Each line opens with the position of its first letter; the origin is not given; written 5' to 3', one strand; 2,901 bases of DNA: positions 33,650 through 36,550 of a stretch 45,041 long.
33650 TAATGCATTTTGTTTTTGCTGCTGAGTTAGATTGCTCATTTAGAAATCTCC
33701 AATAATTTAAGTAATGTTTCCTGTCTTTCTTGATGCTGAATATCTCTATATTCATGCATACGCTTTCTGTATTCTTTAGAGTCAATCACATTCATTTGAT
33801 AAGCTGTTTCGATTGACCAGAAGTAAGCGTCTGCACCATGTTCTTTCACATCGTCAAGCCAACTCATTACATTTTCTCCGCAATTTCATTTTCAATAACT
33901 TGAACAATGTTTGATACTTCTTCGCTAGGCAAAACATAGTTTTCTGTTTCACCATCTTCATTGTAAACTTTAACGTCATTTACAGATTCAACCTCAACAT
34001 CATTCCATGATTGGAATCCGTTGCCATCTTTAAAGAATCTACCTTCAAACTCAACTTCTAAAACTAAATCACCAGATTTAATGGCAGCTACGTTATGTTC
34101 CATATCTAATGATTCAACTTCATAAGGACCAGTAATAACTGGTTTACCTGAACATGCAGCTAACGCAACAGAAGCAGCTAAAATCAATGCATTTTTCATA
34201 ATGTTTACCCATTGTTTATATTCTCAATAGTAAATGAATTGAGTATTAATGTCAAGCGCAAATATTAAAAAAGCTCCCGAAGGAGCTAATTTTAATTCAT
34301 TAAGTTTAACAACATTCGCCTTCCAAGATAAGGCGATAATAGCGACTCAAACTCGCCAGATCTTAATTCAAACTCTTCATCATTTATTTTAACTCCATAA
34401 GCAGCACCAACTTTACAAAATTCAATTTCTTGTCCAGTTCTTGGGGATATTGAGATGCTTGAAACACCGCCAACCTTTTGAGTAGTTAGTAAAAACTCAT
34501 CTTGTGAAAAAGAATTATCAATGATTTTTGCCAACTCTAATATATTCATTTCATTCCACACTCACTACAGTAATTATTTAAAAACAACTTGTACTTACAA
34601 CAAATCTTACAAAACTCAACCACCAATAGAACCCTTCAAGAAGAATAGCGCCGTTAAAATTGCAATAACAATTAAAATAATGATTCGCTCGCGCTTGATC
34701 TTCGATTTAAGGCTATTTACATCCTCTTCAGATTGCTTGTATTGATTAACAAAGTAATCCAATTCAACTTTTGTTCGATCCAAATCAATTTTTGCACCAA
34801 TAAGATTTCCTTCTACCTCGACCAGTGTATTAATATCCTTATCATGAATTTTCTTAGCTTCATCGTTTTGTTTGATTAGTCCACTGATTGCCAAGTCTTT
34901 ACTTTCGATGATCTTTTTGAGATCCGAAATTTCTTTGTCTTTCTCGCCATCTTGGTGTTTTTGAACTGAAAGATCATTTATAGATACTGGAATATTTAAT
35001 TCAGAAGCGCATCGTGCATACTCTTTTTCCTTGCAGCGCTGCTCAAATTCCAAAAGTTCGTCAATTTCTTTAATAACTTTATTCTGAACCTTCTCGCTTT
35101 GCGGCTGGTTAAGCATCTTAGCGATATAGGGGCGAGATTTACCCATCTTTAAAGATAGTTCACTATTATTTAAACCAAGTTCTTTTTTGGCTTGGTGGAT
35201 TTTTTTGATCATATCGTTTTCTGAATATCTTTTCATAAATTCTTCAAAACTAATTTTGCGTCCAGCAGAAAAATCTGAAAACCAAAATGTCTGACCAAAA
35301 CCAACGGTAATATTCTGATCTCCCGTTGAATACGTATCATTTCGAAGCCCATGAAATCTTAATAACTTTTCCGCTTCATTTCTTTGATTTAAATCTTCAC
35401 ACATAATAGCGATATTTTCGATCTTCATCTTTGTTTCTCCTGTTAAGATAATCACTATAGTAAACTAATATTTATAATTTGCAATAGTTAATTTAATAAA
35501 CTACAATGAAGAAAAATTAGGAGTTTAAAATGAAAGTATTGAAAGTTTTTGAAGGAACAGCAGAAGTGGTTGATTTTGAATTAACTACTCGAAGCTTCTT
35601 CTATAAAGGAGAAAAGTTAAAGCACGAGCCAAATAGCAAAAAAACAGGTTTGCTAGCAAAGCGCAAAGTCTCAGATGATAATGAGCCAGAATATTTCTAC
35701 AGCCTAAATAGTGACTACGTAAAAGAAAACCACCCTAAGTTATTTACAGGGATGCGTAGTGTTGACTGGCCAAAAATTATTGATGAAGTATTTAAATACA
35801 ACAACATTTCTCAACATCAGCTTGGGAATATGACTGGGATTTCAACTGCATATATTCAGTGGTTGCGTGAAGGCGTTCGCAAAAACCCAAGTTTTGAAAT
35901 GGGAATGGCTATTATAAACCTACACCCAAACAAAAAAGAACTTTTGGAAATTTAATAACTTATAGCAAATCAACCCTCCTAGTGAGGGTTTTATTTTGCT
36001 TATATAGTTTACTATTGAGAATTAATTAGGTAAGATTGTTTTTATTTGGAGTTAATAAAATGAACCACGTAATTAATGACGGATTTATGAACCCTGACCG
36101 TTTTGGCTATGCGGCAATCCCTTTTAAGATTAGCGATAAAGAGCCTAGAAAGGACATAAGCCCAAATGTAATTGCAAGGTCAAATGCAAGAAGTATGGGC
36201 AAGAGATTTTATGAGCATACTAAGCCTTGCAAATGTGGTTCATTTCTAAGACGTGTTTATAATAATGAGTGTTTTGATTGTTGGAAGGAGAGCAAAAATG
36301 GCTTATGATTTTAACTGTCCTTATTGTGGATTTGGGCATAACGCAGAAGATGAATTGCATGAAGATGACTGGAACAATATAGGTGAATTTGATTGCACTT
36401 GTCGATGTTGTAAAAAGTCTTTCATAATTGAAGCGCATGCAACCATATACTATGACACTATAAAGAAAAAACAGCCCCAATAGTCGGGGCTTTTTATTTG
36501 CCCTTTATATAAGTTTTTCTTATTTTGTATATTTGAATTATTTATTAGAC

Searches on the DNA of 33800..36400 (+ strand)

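Call 80: search_dna_similar(query=window:33800-36400:+, collection=plasmids, mode=near, max_rows=10)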
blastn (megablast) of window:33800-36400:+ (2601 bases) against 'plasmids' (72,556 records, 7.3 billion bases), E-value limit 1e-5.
No match.
